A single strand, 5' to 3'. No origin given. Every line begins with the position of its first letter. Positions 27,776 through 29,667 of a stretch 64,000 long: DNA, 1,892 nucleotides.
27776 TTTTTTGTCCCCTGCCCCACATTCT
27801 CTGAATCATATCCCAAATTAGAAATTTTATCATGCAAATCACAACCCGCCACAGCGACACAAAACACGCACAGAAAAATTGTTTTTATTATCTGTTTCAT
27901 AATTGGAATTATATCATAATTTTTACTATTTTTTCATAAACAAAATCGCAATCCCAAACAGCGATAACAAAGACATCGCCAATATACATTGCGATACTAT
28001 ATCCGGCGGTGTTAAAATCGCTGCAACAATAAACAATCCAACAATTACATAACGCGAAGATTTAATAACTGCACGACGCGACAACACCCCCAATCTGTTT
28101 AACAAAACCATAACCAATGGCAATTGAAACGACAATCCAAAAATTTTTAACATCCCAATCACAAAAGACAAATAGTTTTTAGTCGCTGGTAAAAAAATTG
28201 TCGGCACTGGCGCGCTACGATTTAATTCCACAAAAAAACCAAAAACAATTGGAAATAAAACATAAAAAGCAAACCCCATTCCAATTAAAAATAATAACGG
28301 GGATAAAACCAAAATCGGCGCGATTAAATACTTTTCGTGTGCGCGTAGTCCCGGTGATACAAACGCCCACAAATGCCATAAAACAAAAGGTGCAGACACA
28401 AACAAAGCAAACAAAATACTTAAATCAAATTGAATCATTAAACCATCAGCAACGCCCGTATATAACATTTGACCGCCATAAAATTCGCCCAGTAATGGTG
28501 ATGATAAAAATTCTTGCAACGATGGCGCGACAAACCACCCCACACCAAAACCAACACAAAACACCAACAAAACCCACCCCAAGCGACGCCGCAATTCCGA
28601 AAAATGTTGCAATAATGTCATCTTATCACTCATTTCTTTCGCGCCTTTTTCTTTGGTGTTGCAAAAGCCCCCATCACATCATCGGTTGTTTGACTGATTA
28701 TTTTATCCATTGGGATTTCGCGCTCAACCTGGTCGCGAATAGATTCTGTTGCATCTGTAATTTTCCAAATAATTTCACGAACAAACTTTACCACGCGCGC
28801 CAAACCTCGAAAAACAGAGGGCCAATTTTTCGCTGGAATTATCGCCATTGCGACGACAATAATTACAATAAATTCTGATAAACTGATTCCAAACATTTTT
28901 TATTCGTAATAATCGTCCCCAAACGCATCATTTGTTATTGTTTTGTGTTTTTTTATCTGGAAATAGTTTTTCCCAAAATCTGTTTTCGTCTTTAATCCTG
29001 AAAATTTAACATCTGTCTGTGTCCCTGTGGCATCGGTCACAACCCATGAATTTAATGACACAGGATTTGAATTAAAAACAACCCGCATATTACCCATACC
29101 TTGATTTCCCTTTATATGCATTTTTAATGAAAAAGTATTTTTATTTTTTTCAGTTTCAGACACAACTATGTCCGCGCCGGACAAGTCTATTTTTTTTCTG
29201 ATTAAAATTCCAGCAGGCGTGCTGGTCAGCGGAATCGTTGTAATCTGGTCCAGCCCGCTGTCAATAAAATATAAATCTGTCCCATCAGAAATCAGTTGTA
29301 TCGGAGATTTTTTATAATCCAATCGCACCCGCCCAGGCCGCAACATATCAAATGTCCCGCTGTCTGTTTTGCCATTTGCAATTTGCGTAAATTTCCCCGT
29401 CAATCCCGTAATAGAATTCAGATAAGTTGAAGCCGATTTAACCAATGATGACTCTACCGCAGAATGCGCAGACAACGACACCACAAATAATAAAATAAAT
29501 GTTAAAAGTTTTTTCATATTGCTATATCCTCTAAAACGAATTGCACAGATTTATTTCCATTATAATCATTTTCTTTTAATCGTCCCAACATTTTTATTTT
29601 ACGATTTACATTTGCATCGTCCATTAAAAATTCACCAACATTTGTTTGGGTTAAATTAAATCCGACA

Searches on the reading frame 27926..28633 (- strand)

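Call 51: search_protein_families(library=pfam, proteins=[window:27926-28633:-], max_evalue=0.001)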
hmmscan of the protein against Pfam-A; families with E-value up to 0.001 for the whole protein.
window:27926-28633:- (235 aa): 1 family
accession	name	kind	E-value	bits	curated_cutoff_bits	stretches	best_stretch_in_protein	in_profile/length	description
PF00902.23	TatC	-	3.5e-60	203.8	25.1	1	9-220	1-207/208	Sec-independent protein translocase protein (TatC)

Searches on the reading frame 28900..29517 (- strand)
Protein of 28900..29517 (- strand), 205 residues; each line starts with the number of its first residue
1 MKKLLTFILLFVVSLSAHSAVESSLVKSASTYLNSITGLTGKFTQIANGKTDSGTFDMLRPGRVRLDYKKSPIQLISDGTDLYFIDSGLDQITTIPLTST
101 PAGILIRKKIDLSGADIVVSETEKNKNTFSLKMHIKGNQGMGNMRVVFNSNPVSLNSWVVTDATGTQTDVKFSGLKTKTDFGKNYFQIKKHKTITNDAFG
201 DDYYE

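Call 51: search_protein_families(library=pfam, proteins=[window:28900-29517:-], max_evalue=0.001)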
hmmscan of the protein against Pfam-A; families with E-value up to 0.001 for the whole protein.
window:28900-29517:- (205 aa): 1 family
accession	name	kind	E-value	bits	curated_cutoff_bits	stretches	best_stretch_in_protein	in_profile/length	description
PF03548.22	LolA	-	1.4e-24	87.1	23.6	1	35-189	2-165/165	Outer membrane lipoprotein carrier protein LolA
